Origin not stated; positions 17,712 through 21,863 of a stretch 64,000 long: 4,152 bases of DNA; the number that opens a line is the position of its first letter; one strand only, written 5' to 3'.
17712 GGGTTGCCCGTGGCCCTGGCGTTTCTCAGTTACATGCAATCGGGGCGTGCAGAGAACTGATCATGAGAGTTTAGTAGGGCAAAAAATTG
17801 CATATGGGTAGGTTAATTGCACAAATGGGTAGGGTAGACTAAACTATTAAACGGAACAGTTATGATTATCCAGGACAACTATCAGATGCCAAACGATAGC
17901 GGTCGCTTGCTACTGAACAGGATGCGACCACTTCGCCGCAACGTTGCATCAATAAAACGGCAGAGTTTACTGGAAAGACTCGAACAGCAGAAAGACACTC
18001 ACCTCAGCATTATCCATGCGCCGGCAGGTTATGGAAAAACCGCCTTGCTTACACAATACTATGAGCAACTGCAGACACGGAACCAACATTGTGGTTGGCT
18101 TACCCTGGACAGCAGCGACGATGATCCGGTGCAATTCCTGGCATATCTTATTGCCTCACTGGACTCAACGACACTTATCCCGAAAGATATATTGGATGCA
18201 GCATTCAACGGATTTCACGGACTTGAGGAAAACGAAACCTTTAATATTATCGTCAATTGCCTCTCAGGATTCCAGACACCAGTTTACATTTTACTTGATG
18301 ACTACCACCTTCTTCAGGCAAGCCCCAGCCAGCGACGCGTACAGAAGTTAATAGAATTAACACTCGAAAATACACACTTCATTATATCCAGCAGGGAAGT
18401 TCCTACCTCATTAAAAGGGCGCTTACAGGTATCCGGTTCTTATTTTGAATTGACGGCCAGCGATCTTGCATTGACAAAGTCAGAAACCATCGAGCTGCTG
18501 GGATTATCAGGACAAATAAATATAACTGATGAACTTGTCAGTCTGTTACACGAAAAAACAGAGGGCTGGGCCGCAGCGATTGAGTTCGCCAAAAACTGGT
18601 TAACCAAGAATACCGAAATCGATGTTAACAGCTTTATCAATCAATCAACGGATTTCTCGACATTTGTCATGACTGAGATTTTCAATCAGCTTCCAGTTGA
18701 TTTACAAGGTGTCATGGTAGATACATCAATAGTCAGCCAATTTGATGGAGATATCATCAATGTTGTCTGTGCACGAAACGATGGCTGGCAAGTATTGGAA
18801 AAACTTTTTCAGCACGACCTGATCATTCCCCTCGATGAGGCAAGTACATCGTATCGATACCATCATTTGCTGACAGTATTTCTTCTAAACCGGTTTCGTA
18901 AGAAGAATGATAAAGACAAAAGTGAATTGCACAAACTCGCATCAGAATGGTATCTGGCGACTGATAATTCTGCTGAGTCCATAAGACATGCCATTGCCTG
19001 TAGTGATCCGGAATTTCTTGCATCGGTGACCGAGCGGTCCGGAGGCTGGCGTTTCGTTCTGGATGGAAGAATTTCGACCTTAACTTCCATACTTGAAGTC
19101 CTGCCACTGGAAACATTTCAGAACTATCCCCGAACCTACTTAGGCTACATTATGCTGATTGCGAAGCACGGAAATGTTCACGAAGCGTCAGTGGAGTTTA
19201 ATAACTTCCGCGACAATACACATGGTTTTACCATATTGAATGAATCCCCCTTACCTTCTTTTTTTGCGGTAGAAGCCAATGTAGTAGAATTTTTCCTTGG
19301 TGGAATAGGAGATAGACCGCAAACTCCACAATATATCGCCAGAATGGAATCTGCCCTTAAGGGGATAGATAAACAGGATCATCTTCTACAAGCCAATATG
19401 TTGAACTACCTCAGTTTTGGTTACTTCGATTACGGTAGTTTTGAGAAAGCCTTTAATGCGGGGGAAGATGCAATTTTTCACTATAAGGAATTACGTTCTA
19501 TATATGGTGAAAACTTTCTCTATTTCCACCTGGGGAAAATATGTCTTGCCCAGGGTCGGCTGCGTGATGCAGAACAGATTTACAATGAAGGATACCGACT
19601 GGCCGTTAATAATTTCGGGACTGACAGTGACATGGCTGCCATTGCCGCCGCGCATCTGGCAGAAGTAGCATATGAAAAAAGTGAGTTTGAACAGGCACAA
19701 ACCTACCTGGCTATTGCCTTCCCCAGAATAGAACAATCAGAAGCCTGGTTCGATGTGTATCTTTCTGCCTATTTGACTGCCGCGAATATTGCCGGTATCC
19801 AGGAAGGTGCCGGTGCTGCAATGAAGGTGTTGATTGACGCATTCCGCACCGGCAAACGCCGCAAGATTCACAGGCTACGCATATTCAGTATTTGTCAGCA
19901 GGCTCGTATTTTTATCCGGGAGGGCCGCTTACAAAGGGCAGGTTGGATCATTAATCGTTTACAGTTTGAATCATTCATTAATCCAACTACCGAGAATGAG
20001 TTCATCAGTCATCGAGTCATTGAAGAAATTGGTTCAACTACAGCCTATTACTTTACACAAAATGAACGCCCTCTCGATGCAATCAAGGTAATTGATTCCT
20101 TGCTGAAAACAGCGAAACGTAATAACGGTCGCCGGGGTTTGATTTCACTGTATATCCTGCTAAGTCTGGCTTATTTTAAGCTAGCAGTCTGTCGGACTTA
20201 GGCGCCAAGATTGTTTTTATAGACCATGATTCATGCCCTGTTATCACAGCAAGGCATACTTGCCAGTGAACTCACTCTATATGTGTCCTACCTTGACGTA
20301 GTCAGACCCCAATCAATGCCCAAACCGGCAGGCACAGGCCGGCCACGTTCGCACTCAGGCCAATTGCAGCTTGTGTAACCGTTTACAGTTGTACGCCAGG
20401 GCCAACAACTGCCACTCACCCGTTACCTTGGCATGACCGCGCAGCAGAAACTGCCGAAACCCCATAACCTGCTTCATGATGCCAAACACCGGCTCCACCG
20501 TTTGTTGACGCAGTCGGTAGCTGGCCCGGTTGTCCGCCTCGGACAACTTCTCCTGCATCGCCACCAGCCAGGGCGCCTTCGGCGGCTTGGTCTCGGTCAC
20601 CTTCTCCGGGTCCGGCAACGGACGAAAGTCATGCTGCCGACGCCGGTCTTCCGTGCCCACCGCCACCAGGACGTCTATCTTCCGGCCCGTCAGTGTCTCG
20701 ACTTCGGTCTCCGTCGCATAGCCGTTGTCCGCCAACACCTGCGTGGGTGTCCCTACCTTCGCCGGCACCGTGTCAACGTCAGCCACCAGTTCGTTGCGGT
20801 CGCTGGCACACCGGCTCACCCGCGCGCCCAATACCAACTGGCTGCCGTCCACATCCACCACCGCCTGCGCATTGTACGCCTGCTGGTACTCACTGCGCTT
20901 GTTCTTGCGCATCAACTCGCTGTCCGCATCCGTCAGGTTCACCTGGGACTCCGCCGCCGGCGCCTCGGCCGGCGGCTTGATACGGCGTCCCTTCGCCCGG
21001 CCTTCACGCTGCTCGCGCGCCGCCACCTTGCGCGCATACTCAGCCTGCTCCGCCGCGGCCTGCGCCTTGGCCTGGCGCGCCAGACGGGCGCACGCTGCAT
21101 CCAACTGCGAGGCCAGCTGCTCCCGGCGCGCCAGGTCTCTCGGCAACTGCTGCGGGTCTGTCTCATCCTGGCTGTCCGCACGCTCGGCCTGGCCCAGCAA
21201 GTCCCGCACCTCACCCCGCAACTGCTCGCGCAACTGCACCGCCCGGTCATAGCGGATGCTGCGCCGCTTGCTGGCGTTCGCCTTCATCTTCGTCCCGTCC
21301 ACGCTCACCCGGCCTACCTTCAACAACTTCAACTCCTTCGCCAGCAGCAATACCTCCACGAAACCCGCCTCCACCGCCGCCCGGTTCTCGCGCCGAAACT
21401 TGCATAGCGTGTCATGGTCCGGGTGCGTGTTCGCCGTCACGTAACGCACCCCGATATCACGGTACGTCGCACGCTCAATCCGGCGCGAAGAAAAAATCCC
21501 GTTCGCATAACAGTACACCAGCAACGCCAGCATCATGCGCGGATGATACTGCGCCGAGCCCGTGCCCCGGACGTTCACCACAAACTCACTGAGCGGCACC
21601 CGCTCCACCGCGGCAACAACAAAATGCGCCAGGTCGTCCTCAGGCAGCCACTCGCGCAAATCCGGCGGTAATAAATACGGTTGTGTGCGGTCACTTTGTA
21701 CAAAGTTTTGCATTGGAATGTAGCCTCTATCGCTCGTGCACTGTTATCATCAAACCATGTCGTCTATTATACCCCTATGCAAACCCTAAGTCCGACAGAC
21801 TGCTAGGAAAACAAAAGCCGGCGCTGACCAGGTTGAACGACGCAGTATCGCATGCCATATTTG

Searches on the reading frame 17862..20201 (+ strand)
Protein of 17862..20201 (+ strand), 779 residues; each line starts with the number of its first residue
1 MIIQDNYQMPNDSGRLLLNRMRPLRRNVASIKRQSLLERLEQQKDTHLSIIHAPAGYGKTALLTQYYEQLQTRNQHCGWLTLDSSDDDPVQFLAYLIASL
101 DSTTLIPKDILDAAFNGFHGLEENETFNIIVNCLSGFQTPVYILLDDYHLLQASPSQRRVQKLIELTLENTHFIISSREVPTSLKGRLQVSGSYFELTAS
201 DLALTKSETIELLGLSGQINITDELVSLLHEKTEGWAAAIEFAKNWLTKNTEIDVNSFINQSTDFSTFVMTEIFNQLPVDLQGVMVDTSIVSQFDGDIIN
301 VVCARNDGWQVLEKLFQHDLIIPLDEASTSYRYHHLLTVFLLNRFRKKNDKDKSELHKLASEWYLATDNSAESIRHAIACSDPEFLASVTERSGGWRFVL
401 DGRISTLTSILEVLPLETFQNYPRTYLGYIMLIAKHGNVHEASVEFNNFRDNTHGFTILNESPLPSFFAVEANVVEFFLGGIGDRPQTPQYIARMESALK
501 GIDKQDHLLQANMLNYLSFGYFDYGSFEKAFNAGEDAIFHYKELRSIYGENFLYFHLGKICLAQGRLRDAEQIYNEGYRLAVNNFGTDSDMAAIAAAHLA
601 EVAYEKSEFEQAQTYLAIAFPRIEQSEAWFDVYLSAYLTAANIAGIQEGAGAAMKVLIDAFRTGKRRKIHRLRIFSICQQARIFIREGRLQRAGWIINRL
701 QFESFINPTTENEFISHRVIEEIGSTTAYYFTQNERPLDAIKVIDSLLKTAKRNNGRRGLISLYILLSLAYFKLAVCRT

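Call 65: search_protein_families(library=pfam, proteins=[window:17862-20201:+])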
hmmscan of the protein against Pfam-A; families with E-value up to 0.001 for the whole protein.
window:17862-20201:+ (779 aa): 6 families
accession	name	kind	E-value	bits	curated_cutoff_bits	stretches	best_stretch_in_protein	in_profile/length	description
PF17874.7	TPR_MalT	-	8.8e-17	61.8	45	1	491-771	20-290/336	MalT-like TPR region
PF13424.12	TPR_12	-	1.7e-08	35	30.1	1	554-616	6-68/77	Tetratricopeptide repeat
PF24883.2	NPHP3_N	-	6.5e-07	30.1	24.8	1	34-178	10-164/164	Nephrocystin 3, N-terminal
PF25199.1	nSTAND_NTPase5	-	2.7e-05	24.5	34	1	24-88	21-84/145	Novel STAND NTPase 5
PF13191.12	AAA_16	-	2.8e-05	25.1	32.6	1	36-166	15-158/167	AAA ATPase domain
PF13401.12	AAA_22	-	0.00025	21.8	27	1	47-157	6-98/130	AAA domain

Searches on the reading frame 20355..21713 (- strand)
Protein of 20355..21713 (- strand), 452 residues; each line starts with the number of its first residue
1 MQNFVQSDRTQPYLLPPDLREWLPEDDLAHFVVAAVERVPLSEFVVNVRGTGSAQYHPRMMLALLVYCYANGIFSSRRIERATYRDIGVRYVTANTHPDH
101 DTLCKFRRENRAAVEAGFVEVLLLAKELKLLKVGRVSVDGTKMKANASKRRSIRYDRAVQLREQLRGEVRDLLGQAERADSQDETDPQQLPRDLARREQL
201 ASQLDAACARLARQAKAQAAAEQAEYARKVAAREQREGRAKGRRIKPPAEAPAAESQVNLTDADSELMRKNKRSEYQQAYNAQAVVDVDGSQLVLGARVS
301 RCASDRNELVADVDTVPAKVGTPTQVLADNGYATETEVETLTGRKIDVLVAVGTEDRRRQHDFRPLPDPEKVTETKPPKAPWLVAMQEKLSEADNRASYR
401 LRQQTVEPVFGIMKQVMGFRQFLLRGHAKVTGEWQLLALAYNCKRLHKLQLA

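Call 65: search_protein_families(library=pfam, proteins=[window:20355-21713:-])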
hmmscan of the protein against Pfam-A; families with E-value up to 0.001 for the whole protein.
window:20355-21713:- (452 aa): 3 families
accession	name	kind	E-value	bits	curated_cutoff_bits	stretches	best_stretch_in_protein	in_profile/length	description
PF01609.27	DDE_Tnp_1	-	3.9e-15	56.6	23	1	269-443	15-200/200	Transposase DDE domain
PF05598.16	DUF772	-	5.5e-14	52.4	23.1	1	52-118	1-71/74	Transposase domain (DUF772)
PF13751.12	DDE_Tnp_1_6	-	3e-13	50.6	25.1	1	385-447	63-125/125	Transposase DDE domain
